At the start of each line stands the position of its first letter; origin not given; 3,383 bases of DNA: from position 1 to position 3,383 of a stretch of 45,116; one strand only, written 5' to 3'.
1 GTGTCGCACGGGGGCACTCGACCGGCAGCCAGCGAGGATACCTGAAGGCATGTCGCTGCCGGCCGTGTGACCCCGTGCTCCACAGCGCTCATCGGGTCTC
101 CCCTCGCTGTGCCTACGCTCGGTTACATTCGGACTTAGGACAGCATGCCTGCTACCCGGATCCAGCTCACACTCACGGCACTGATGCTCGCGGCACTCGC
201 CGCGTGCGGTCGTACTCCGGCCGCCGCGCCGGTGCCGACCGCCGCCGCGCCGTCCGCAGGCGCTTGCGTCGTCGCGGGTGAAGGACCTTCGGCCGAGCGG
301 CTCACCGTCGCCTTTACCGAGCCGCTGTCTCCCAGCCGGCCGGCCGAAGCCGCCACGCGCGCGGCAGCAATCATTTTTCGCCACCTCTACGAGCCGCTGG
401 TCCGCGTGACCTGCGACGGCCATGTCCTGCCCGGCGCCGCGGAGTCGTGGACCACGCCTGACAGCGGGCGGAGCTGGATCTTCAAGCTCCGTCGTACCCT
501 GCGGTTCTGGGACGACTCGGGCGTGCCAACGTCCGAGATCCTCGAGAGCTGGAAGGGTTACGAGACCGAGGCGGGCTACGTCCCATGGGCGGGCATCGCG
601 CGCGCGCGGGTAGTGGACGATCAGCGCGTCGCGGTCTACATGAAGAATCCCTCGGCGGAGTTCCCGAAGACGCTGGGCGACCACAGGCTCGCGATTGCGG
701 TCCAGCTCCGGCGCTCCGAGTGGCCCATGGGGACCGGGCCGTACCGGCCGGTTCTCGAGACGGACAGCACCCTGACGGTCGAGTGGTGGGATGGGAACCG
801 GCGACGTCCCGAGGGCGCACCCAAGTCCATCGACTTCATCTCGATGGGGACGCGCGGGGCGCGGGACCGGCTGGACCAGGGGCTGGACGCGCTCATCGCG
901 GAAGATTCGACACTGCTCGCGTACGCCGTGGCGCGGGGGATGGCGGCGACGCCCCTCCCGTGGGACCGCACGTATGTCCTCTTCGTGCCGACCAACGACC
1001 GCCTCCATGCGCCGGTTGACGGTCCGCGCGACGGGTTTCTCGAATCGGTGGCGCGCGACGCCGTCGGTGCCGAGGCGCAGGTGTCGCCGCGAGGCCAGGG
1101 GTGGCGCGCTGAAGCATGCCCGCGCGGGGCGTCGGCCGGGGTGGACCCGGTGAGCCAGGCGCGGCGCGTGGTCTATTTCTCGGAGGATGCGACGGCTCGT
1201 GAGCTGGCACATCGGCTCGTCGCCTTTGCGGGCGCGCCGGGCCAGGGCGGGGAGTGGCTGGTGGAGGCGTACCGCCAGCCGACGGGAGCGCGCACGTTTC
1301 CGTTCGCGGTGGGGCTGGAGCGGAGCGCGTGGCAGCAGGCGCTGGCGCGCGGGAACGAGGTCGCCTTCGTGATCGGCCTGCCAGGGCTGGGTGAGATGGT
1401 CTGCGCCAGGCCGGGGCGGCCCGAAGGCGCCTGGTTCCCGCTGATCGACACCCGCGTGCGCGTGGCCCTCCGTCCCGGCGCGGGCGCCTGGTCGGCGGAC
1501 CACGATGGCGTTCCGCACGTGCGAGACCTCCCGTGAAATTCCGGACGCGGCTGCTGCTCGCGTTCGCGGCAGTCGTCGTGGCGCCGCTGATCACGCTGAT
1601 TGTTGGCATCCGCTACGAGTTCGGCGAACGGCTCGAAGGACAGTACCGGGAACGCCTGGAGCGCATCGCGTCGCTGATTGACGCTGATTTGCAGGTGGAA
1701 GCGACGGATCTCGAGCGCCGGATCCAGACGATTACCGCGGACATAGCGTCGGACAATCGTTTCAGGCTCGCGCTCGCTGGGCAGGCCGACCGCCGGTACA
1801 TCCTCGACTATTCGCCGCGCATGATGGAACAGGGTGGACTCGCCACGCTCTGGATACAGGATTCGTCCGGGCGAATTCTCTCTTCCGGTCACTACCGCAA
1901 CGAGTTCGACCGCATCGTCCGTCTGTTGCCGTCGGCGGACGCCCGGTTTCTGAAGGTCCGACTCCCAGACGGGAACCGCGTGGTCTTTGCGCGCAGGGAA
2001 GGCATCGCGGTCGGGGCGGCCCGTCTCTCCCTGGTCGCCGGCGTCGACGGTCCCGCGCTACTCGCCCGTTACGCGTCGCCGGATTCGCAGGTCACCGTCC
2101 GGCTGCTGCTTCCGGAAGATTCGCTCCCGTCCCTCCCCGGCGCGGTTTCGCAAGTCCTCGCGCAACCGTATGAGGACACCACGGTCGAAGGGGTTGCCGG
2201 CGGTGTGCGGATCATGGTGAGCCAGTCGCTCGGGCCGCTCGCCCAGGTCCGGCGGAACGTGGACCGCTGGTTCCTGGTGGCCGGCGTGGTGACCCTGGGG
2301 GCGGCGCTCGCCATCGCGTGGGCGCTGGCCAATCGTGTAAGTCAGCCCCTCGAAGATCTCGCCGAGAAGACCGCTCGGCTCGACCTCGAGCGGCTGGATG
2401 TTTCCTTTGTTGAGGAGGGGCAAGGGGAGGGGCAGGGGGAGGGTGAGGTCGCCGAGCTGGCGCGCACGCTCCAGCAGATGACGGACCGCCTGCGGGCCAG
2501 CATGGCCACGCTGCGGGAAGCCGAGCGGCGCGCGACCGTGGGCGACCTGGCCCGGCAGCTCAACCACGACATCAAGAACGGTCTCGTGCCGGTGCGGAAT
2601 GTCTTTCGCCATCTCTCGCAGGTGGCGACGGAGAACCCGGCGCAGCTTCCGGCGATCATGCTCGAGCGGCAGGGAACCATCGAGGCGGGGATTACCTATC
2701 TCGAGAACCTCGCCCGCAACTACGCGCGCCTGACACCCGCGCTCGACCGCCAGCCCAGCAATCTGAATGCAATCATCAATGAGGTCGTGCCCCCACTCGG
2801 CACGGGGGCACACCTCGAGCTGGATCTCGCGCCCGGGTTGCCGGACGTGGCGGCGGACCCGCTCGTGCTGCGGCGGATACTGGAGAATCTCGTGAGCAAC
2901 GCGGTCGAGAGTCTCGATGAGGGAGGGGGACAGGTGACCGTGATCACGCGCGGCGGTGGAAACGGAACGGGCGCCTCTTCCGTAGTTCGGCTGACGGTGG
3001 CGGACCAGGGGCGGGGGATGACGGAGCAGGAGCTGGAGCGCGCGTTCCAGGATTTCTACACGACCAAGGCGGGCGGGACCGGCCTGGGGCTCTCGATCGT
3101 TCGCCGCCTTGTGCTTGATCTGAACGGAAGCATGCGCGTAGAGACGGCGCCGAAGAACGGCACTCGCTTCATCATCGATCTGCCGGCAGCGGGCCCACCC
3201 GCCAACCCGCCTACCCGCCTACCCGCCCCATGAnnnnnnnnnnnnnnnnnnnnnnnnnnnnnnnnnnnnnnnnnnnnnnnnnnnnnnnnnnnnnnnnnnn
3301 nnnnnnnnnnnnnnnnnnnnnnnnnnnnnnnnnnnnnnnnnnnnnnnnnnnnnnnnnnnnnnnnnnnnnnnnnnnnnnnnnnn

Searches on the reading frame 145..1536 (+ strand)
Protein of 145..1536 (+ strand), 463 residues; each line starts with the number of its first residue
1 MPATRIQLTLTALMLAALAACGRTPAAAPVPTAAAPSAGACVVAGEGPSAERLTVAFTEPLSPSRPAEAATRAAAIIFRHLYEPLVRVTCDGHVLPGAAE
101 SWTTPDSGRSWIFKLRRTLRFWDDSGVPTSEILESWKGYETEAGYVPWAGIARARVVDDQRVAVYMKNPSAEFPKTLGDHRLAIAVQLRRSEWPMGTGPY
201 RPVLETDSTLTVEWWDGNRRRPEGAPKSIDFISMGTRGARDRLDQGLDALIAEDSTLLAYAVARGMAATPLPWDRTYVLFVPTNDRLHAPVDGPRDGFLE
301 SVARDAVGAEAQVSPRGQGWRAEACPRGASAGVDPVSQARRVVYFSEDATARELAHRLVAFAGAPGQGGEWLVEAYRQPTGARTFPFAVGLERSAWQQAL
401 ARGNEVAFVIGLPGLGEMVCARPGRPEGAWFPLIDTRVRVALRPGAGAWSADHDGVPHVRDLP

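Call 80: search_protein_families(library=pfam, proteins=[window:145-1536:+], max_evalue=0.00001)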
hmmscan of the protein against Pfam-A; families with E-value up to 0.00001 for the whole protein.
window:145-1536:+ (463 aa): 1 family
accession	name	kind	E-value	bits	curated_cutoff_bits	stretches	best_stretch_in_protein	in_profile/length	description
PF00496.27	SBP_bac_5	-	3.5e-09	36.7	32.4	1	94-202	2-123/368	Bacterial extracellular solute-binding proteins, family 5 Middle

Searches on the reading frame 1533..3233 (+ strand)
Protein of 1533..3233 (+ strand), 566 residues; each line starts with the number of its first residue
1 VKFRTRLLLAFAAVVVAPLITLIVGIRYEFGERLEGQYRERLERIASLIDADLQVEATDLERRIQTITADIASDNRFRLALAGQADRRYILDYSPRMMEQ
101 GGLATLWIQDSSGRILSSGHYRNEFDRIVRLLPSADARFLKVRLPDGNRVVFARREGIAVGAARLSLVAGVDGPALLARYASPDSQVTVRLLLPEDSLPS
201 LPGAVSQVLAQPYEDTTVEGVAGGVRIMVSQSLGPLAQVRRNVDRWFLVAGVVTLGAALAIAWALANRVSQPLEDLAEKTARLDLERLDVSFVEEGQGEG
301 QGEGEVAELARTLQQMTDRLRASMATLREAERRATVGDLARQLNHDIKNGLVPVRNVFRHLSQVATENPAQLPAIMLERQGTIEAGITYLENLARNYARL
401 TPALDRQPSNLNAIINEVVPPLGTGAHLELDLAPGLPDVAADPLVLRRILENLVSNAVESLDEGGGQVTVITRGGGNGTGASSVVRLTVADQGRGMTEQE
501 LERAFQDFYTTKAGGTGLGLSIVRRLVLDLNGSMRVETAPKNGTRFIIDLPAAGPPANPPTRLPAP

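Call 80: search_protein_families(library=pfam, proteins=[window:1533-3233:+], max_evalue=0.00001)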
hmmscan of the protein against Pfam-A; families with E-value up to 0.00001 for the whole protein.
window:1533-3233:+ (566 aa): 2 families
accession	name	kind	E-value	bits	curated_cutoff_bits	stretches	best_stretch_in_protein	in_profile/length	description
PF02518.31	HATPase_c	-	3.6e-25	89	26.4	1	442-552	2-109/111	Histidine kinase-, DNA gyrase B-, and HSP90-like ATPase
PF00672.30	HAMP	-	3.4e-06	27.7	25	0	265-322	2-53/53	HAMP domain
